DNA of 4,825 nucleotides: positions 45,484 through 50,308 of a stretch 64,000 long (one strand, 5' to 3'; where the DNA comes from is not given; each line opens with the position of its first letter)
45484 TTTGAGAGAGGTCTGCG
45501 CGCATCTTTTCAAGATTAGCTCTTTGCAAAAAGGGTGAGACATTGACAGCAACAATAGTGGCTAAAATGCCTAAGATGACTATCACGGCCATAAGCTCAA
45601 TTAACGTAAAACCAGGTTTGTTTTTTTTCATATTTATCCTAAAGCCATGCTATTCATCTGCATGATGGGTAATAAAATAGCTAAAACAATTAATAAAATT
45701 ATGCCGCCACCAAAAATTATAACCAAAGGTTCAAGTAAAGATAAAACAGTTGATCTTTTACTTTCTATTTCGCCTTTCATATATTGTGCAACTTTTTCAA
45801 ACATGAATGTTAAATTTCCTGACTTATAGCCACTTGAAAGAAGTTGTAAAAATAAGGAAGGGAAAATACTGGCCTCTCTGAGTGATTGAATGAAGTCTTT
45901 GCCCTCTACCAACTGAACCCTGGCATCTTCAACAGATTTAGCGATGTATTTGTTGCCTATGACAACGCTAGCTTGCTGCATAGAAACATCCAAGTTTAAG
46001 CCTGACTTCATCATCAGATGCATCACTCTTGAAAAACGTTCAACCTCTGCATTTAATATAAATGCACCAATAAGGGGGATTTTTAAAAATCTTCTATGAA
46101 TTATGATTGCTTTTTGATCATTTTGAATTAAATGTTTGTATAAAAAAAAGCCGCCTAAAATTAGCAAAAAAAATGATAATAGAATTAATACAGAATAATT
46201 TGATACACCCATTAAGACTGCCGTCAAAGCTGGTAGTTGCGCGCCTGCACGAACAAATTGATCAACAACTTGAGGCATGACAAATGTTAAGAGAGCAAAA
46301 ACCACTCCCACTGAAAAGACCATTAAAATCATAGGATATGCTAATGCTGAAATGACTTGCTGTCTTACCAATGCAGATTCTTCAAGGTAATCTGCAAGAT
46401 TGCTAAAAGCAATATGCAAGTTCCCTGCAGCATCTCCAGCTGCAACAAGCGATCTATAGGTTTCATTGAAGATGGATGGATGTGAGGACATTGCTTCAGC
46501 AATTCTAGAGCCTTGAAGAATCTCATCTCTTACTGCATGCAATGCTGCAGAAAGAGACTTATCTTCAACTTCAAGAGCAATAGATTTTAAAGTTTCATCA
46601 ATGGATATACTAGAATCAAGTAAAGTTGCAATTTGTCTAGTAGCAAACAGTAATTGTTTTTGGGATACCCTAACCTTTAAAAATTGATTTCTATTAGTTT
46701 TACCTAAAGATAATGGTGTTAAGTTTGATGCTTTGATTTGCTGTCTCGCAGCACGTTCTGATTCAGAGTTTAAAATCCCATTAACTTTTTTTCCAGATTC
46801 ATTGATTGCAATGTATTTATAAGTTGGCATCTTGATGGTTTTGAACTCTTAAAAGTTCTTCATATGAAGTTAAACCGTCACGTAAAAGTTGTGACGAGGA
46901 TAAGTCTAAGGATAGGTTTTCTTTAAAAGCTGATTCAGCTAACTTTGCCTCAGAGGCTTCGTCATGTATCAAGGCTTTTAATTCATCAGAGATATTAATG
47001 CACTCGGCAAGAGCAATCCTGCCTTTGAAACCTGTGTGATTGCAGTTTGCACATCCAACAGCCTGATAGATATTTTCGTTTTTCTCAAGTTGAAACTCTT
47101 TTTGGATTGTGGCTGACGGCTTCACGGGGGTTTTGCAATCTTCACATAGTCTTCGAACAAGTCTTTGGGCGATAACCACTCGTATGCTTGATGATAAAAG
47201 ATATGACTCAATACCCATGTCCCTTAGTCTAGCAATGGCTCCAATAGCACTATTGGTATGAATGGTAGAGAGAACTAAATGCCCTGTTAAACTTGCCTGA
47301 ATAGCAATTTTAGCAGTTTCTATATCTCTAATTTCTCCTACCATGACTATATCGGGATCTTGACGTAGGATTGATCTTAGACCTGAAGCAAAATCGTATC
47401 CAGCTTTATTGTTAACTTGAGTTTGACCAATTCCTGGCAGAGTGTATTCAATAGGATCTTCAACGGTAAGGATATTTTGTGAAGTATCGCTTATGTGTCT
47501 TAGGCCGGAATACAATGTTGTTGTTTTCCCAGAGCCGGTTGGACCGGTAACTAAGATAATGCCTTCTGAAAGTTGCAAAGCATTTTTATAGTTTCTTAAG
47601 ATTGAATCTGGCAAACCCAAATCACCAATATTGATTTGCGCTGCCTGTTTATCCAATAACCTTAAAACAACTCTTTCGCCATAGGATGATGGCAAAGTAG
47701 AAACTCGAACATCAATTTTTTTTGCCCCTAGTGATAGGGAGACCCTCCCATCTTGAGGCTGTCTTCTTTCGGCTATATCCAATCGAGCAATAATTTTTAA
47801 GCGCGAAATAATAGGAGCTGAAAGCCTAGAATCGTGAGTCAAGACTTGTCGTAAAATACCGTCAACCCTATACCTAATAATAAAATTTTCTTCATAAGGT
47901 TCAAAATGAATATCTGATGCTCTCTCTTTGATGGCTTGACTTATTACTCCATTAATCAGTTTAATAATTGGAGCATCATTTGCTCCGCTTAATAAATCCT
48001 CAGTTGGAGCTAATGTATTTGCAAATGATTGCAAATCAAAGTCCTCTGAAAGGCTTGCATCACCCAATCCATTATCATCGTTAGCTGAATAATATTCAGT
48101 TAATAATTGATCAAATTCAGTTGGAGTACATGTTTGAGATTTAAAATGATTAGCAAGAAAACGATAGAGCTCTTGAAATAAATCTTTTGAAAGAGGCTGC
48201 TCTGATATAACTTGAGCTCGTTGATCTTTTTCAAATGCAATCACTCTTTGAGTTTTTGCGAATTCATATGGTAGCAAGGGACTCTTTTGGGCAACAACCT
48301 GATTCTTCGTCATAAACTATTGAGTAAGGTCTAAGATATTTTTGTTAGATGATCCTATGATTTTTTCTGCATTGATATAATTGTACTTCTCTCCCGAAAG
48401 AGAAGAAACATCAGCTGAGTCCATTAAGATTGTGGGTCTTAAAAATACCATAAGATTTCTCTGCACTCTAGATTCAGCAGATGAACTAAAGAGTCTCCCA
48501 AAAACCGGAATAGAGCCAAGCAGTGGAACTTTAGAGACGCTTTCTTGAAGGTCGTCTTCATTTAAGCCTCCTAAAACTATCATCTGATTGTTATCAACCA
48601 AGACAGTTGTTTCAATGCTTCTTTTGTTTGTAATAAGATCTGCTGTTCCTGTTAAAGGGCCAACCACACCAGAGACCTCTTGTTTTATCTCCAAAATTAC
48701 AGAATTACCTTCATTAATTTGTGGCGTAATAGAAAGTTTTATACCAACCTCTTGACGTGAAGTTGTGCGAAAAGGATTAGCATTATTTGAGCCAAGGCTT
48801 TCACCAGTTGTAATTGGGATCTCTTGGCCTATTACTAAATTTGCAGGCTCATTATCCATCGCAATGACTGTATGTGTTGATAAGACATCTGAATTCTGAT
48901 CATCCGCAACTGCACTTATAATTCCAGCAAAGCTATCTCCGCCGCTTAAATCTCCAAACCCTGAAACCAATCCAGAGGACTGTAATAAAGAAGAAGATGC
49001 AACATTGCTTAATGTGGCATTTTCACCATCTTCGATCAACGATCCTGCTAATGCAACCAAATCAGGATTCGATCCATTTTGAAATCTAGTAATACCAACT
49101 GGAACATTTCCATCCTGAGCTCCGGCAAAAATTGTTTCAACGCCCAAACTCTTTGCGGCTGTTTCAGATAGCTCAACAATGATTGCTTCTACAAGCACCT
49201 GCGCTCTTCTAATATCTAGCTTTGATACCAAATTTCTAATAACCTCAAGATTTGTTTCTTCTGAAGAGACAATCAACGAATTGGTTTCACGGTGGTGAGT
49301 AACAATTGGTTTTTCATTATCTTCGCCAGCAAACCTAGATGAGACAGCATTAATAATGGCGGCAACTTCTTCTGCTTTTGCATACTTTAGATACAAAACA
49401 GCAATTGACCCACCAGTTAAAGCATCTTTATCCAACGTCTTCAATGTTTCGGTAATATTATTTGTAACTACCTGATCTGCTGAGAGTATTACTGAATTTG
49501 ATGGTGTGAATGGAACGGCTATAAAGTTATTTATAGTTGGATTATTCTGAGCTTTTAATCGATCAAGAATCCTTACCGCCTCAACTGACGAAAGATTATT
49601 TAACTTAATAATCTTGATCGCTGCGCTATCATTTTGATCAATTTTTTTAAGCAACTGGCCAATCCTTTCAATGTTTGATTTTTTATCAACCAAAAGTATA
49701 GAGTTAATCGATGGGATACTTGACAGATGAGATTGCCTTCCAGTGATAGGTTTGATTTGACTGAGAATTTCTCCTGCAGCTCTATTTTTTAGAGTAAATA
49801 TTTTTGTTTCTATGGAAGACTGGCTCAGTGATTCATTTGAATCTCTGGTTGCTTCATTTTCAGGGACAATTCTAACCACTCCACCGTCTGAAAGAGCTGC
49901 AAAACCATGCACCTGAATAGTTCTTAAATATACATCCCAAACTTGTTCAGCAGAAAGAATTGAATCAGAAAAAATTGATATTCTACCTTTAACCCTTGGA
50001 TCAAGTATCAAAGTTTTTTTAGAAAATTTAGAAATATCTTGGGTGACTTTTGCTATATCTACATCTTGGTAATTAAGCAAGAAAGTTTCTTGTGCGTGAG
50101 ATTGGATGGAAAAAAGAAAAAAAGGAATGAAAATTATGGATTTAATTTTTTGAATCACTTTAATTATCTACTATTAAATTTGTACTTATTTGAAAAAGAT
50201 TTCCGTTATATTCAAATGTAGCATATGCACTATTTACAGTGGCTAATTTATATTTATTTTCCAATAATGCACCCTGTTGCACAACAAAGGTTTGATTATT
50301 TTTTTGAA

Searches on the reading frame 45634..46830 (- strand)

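Call 69: search_protein_families(library=pfam, proteins=[window:45634-46830:-], max_evalue=0.00001)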
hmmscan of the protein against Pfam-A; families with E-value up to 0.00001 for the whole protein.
window:45634-46830:- (398 aa): 1 family
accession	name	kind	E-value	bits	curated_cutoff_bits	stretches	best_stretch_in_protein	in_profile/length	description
PF00482.28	T2SSF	-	1.7e-47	160.9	25.2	2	64-186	2-125/125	Type II secretion system (T2SS), protein F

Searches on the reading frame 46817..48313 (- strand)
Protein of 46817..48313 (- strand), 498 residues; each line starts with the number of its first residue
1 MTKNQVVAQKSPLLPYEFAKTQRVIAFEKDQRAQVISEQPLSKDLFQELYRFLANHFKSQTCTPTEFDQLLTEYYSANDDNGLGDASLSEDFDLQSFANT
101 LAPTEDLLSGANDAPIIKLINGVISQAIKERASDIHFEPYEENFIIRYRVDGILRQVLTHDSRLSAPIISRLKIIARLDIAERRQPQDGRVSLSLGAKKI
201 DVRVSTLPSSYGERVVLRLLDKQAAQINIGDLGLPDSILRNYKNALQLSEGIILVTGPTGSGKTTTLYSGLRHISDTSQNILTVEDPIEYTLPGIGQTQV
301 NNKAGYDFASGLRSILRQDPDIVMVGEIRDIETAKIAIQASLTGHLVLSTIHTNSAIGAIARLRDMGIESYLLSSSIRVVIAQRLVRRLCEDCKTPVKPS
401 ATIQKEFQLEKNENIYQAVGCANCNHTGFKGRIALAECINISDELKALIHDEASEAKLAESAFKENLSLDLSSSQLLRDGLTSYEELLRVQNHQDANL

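Call 69: search_protein_families(library=pfam, proteins=[window:46817-48313:-], max_evalue=0.00001)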
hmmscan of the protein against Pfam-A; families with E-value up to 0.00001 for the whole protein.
window:46817-48313:- (498 aa): 2 families
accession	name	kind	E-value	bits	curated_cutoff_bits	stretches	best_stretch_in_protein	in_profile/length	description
PF00437.27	T2SSE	-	1.8e-141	471.5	24.9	1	112-489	4-370/370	Type II/IV secretion system protein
PF22341.1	GSPE_N1E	-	6.8e-12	45.8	27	1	14-75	2-64/64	GSPII protein E, N1E domain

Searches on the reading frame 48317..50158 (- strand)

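Call 69: search_protein_families(library=pfam, proteins=[window:48317-50158:-], max_evalue=0.00001)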
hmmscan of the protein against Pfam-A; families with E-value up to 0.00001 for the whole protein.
window:48317-50158:- (613 aa): 3 families
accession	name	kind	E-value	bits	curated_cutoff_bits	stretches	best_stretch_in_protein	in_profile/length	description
PF00263.26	Secretin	-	2.6e-42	144.7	27.5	1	417-578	2-168/169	Bacterial type II and III secretion system protein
PF03958.22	Secretin_N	-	1.4e-28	99.4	28.2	2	253-320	2-69/69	Bacterial type II/III secretion system short domain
PF21305.2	type_II_gspD_N0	-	2e-21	76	27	1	28-97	1-71/71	GspD-like, N0 domain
